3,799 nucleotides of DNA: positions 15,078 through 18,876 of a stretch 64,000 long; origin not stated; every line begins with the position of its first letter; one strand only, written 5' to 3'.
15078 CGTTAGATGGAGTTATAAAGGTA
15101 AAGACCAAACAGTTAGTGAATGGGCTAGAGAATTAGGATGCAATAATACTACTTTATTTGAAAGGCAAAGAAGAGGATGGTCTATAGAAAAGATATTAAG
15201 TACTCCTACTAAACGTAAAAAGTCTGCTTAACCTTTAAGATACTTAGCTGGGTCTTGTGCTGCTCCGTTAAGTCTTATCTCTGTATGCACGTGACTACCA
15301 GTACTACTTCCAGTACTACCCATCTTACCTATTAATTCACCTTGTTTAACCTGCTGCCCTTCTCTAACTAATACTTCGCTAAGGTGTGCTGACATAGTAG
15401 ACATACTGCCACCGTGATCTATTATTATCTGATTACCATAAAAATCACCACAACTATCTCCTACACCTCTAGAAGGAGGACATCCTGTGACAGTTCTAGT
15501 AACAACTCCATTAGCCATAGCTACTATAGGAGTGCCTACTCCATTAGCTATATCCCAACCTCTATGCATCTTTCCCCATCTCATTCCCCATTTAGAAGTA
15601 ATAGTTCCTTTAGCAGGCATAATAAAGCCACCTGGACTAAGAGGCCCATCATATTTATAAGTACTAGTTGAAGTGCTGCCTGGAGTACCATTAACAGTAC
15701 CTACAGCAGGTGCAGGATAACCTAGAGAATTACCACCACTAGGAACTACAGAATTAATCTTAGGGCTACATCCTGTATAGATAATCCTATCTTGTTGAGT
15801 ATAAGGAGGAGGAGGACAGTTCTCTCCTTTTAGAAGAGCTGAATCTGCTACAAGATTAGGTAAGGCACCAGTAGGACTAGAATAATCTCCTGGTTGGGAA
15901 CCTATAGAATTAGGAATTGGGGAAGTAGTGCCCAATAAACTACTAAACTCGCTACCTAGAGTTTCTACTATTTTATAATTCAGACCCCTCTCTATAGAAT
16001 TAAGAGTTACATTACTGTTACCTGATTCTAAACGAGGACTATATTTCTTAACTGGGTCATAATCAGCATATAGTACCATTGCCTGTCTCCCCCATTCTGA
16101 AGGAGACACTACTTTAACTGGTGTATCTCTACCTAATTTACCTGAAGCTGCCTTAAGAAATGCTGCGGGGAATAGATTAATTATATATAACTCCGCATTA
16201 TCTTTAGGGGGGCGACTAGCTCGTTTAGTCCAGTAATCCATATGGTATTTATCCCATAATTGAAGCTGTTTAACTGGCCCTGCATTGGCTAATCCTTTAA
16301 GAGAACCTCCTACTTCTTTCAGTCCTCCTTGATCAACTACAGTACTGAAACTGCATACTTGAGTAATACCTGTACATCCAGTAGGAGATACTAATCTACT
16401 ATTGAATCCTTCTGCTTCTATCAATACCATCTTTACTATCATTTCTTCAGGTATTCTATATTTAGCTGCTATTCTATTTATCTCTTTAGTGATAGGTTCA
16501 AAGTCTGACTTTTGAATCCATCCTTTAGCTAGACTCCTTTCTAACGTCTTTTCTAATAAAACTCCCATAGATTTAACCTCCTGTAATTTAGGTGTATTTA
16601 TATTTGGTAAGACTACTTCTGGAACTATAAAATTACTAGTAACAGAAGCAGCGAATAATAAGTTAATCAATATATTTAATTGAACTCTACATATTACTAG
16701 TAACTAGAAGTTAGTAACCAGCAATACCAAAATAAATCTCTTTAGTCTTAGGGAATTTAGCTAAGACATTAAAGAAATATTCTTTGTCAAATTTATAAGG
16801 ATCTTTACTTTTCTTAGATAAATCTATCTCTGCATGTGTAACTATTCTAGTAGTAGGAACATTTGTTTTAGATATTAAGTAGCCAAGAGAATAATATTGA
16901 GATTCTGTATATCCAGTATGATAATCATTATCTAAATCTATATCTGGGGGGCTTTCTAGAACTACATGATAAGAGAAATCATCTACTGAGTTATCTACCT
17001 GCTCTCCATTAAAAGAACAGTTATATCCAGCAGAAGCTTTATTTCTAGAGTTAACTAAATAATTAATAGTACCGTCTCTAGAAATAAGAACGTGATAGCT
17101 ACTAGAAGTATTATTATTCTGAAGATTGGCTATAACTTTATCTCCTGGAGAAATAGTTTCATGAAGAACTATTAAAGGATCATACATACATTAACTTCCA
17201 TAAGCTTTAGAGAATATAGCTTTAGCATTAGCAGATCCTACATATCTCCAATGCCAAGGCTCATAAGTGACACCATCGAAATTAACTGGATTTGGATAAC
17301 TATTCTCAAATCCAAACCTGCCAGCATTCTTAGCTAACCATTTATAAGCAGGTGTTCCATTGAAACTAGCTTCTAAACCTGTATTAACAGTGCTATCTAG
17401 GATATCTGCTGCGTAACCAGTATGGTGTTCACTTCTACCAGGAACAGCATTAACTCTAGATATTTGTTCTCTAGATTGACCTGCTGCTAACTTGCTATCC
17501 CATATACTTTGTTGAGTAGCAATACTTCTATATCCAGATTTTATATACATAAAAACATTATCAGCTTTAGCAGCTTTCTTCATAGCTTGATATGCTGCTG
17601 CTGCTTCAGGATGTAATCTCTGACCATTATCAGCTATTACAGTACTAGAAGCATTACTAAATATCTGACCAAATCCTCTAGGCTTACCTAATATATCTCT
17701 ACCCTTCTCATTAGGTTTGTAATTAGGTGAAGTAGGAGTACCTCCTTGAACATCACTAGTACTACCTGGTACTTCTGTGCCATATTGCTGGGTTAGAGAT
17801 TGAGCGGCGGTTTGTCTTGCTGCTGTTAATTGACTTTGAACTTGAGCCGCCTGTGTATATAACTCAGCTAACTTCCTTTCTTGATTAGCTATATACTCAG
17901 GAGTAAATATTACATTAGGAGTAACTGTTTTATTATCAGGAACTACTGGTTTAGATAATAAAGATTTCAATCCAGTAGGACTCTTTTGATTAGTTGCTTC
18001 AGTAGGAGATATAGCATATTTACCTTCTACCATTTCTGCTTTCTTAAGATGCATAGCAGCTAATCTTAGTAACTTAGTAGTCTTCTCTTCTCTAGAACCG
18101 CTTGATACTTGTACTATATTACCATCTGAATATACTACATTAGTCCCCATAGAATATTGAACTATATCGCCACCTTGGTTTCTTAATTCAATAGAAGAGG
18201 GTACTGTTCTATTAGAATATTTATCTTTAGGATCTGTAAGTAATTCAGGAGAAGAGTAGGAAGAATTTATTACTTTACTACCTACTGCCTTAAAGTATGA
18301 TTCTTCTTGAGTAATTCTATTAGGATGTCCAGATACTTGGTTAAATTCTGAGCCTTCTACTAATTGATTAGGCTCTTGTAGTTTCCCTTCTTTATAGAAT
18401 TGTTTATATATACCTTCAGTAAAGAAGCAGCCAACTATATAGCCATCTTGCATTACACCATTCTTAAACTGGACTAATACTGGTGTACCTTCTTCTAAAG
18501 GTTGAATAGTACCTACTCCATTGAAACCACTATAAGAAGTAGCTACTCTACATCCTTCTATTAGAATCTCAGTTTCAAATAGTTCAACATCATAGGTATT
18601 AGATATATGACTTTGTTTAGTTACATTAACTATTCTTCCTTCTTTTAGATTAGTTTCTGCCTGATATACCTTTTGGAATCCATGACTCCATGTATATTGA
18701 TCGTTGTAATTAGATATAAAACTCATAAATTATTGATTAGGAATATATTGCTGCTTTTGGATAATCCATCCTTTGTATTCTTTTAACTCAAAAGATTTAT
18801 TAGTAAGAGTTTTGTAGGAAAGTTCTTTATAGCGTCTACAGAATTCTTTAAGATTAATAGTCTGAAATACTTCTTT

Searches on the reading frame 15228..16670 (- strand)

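Call 16: search_protein_families(library=phrogs, proteins=[window:15228-16670:-], max_evalue=0.001)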
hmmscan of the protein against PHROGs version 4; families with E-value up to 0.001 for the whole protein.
window:15228-16670:- (480 aa): 25 families
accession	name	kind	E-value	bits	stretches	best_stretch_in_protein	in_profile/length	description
phrog_28672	-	other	1.2e-27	97.5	1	289-468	212-376/397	metallo-endopeptidase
phrog_14988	-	other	2.6e-26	93.9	1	350-476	7-137/272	peptidase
phrog_10030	-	tail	1.2e-24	86.8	1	342-477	1891-2017/2105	tail length tape measure protein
phrog_6700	-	lysis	3.5e-22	78.3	1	362-477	2619-2723/2898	endolysin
phrog_16615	-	other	1.2e-21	78.1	1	336-479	385-518/529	peptidase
phrog_7767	-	other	7.2e-21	75.8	1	356-479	5-120/194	metallo-endopeptidase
phrog_28394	-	unknown function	1.1e-19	71.8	1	302-478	139-300/303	-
phrog_1067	-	head and packaging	2.4e-18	67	1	351-477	739-862/991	minor head protein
phrog_21656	-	other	6.8e-16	58.4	1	367-478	635-743/1022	peptidase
phrog_3084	-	lysis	1e-15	58.7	1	353-480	8-136/468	endolysin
phrog_880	-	lysis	2.1e-15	58.1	1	354-479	12-137/435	endolysin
phrog_37190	-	other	2.7e-15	57.5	1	356-478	122-238/244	peptidase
phrog_3578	-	lysis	2.3e-14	54.6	1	349-479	207-357/405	endolysin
phrog_4070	-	tail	5.1e-13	49.1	1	409-479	652-728/989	tail length tape measure protein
phrog_8537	-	unknown function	2.8e-12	47.6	1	363-480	11-120/384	-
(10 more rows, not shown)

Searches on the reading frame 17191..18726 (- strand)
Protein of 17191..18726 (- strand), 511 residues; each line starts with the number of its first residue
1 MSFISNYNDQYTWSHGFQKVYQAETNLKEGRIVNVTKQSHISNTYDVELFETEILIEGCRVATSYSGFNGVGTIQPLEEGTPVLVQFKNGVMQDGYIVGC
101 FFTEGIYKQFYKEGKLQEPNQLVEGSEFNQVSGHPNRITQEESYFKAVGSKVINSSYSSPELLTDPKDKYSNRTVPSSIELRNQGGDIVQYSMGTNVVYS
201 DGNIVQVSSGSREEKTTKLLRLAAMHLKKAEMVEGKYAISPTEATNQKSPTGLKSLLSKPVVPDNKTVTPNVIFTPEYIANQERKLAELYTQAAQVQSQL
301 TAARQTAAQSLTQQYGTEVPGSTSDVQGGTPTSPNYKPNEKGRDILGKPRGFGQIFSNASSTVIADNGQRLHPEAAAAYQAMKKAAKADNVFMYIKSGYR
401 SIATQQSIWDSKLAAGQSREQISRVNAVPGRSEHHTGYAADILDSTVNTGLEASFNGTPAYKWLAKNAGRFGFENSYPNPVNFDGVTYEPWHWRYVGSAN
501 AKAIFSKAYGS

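Call 16: search_protein_families(library=phrogs, proteins=[window:17191-18726:-], max_evalue=0.001)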
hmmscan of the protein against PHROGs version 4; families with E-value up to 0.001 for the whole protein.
window:17191-18726:- (511 aa): 4 families
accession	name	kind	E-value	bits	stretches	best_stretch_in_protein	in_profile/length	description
phrog_30576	-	tail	3.5e-50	171.9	1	5-320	4-317/521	baseplate protein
phrog_16823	-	tail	1.1e-16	60.4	1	367-503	940-1059/1948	tail length tape measure protein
phrog_2649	-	lysis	1.2e-06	29.6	1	369-474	11-111/261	endolysin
phrog_23582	-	unknown function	3.8e-06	27.2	1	360-496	3-138/565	-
